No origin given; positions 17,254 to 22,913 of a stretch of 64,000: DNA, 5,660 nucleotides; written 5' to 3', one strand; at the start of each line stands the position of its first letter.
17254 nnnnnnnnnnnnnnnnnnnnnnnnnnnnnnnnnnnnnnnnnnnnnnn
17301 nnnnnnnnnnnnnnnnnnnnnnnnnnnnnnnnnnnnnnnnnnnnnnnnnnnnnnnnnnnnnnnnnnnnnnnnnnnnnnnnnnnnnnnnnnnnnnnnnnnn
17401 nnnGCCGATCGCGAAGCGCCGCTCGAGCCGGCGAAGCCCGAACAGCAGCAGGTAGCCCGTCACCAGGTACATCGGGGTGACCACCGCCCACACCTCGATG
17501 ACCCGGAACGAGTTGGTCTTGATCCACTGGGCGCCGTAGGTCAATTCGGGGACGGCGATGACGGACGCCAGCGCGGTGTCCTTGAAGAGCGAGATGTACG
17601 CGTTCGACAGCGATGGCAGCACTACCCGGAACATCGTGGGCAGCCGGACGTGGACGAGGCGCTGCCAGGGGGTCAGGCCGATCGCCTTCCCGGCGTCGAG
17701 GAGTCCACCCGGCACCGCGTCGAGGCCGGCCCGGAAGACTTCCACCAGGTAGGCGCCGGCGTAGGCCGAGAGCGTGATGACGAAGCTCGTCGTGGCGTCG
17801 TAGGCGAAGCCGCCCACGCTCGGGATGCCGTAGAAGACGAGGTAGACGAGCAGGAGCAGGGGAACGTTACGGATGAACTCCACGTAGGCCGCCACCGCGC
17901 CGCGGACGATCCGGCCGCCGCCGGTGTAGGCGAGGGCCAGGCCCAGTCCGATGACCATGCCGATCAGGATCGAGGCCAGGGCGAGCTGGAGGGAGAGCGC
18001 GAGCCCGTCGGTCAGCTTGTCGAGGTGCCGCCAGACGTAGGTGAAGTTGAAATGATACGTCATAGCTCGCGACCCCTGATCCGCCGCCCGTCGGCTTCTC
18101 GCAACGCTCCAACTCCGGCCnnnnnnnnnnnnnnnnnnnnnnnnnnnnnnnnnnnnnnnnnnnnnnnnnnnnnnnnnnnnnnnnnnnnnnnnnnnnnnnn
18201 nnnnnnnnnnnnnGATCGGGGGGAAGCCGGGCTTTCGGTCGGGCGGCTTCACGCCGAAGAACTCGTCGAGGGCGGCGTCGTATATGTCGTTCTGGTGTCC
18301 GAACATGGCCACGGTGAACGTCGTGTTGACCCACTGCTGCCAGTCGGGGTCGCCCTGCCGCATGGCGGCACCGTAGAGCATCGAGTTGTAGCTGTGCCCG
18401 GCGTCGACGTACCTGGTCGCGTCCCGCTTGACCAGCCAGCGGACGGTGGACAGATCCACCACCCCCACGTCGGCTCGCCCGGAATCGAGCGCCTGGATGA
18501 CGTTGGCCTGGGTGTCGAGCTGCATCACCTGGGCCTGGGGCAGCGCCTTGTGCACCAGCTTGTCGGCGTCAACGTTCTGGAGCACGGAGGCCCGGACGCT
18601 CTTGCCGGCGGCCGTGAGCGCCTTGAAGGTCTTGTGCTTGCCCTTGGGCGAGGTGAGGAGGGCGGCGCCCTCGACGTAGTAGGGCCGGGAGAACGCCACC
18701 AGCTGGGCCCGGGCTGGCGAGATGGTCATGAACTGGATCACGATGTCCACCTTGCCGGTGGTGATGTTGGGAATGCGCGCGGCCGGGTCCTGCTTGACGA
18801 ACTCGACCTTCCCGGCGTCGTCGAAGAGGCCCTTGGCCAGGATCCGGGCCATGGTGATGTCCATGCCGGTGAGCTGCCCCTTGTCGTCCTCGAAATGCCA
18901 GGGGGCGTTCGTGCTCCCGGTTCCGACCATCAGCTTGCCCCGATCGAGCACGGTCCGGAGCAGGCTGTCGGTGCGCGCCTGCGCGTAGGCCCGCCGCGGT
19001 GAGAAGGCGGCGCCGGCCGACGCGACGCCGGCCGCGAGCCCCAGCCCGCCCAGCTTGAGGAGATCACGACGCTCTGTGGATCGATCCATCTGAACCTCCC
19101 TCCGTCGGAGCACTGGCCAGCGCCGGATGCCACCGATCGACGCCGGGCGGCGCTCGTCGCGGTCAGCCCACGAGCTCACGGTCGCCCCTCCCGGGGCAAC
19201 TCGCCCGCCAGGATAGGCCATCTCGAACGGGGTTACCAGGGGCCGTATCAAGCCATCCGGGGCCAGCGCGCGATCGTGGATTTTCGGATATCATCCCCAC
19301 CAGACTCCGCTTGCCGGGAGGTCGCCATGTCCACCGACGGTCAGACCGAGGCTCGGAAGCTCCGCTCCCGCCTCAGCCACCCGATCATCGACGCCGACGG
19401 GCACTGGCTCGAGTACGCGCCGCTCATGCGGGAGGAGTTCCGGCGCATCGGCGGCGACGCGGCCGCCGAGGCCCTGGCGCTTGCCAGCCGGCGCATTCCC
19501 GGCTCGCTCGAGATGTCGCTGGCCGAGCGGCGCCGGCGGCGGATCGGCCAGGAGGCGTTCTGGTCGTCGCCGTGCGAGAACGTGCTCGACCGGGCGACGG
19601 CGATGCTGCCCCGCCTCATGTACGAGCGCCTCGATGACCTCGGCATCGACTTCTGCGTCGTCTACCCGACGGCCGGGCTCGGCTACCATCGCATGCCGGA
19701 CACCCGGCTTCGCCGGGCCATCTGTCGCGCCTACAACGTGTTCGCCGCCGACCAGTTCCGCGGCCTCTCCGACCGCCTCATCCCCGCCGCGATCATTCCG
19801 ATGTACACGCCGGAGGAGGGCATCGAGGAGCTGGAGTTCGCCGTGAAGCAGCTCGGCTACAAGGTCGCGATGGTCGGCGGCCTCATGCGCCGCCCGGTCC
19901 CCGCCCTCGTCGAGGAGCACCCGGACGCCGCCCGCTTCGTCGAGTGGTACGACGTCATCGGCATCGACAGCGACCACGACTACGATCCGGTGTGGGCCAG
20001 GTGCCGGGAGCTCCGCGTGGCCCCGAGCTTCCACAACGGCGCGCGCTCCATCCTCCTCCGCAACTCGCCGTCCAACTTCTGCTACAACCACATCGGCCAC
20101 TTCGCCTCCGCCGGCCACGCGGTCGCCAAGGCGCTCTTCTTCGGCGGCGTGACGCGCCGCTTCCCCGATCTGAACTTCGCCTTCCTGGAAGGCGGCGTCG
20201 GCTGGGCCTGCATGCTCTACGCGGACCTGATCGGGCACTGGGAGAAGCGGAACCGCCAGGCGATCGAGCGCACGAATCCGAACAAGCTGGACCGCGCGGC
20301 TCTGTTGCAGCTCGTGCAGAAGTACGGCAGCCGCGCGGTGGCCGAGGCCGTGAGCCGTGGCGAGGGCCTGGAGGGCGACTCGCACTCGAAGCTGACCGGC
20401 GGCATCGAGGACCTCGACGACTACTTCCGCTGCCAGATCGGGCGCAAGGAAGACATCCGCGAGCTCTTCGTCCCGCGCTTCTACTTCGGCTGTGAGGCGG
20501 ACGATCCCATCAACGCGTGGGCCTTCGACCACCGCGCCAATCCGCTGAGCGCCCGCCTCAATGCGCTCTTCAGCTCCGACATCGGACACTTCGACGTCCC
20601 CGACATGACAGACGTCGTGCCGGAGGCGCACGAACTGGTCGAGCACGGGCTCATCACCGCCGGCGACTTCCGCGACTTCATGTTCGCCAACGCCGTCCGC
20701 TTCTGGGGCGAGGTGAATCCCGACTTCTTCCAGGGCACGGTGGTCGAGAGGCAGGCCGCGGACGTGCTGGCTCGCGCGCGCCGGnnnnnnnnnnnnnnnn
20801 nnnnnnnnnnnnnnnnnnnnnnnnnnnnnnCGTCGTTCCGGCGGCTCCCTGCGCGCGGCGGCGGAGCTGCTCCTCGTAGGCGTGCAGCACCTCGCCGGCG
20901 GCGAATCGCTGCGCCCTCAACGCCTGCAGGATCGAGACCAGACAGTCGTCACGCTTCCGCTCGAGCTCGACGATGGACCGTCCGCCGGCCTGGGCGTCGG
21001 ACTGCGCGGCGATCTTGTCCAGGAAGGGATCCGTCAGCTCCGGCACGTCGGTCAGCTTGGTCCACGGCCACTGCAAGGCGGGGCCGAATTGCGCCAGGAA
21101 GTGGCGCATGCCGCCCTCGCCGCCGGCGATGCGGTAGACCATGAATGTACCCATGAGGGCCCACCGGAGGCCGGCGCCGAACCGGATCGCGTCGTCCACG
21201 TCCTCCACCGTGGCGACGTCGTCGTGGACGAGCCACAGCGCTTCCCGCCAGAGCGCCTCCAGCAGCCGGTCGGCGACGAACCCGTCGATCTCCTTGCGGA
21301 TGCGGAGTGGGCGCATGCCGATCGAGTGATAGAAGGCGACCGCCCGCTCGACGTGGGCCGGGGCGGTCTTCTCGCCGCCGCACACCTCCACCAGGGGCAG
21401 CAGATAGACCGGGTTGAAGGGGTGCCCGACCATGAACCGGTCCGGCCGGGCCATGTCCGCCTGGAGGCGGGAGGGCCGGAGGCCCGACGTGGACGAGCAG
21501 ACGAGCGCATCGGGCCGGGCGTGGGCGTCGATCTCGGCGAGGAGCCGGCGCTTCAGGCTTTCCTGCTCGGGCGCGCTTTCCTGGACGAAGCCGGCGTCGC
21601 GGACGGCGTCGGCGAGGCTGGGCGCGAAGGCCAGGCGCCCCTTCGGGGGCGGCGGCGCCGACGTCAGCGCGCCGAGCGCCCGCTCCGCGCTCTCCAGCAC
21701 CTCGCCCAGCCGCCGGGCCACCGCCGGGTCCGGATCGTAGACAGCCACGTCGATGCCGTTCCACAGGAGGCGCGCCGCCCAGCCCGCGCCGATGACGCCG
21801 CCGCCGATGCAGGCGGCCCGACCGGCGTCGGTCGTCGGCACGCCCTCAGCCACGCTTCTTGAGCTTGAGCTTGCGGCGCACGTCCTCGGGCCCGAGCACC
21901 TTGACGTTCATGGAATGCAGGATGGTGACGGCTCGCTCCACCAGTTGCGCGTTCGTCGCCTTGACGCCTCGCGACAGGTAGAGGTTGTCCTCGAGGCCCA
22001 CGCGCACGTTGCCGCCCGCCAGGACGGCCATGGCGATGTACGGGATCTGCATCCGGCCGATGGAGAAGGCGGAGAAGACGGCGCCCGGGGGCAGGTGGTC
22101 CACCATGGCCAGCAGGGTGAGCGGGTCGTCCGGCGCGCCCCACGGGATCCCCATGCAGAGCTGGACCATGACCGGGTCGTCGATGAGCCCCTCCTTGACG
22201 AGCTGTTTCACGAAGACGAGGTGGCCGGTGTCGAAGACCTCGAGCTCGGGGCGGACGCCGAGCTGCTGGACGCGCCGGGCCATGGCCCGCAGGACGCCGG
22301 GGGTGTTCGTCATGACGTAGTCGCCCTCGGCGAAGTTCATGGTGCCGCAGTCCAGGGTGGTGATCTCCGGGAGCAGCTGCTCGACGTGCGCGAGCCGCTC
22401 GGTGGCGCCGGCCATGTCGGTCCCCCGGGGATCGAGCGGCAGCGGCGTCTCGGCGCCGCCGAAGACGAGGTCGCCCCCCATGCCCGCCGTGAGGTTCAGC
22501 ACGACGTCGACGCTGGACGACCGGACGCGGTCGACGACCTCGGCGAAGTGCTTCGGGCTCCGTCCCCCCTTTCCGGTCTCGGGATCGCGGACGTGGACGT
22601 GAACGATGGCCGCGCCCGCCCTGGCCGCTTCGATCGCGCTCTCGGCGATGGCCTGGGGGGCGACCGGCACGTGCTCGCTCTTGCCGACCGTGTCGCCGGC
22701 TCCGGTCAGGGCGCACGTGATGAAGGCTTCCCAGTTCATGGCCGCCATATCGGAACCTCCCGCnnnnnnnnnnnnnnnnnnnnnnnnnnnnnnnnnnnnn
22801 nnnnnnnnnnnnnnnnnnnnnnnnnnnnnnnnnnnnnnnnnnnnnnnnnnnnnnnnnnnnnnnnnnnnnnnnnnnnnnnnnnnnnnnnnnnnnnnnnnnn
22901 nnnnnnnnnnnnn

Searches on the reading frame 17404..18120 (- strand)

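Call 38: search_protein_families(library=pfam, proteins=[window:17404-18120:-], max_evalue=0.01)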
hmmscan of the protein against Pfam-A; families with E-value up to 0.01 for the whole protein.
window:17404-18120:- (239 aa): 1 family
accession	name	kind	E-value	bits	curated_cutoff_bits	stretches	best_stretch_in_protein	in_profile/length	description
PF00528.27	BPD_transp_1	-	6.4e-22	78.6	26.4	1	57-236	2-182/184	Binding-protein-dependent transport system inner membrane component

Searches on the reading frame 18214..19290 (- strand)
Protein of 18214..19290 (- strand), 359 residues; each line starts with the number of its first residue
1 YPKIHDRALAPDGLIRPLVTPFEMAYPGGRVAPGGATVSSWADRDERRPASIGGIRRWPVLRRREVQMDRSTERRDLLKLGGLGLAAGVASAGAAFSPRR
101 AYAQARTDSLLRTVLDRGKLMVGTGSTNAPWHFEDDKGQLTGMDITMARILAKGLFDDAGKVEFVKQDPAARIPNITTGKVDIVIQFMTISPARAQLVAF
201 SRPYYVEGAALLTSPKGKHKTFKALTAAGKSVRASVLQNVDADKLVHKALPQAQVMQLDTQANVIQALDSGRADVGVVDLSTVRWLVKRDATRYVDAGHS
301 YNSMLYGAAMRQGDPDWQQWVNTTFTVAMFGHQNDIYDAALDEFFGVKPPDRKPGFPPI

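Call 38: search_protein_families(library=pfam, proteins=[window:18214-19290:-], max_evalue=0.01)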
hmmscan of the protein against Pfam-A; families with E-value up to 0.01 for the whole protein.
window:18214-19290:- (359 aa): 3 families
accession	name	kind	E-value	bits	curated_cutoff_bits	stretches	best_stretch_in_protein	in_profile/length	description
PF00497.25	SBP_bac_3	-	1.7e-25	89.8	26.4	1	120-328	1-116/132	Bacterial extracellular solute-binding proteins, family 3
PF10613.14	Lig_chan-Glu_bd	-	0.0003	21.3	30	1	174-214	72-112/115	Ligated ion channel L-glutamate- and glycine-binding site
PF13531.11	SBP_bac_11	-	0.00054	20.2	25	1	214-310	114-195/227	Bacterial extracellular solute-binding protein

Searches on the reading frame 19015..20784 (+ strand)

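Call 84: search_protein_families(library=pfam, proteins=[window:19015-20784:+], max_evalue=0.05)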
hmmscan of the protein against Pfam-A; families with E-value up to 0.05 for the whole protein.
window:19015-20784:+ (590 aa): 1 family
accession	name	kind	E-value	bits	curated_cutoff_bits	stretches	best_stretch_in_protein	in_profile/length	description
PF04909.20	Amidohydro_2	-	1.3e-09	38.6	26.4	1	230-398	55-184/289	Amidohydrolase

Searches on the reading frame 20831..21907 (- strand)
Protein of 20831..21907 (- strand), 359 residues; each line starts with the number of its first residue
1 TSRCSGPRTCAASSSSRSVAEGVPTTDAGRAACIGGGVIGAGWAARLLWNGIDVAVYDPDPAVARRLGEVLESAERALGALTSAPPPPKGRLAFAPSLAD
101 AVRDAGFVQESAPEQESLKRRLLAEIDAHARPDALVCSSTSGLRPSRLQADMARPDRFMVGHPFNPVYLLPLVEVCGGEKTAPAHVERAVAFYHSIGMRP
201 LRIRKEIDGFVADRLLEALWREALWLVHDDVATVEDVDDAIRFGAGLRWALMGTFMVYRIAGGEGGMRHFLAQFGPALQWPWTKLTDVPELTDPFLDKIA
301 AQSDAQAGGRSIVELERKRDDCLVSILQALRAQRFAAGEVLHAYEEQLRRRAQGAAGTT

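Call 84: search_protein_families(library=pfam, proteins=[window:20831-21907:-], max_evalue=0.05)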
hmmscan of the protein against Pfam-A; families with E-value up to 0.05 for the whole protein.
window:20831-21907:- (359 aa): 4 families
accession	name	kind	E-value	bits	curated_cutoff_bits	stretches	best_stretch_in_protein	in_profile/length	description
PF02737.24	3HCDH_N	-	1.9e-41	142.4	22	1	31-205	2-178/180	3-hydroxyacyl-CoA dehydrogenase, NAD binding domain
PF00725.27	3HCDH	-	1.2e-12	48.6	22.1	1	209-276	1-68/97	3-hydroxyacyl-CoA dehydrogenase, C-terminal domain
PF01262.27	AlaDh_PNT_C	-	0.011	15.6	23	1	19-73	19-73/214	Alanine dehydrogenase/PNT, C-terminal domain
PF01636.29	APH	-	0.026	14.7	23.2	1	45-132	71-164/239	Phosphotransferase enzyme family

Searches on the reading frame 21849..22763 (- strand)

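Call 84: search_protein_families(library=pfam, proteins=[window:21849-22763:-], max_evalue=0.05)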
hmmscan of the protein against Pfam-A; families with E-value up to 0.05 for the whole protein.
window:21849-22763:- (305 aa): 1 family
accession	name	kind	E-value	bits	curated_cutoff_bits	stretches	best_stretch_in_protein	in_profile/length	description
PF05853.18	BKACE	-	4.4e-96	321.8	24.8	1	14-301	3-274/274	beta-keto acid cleavage enzyme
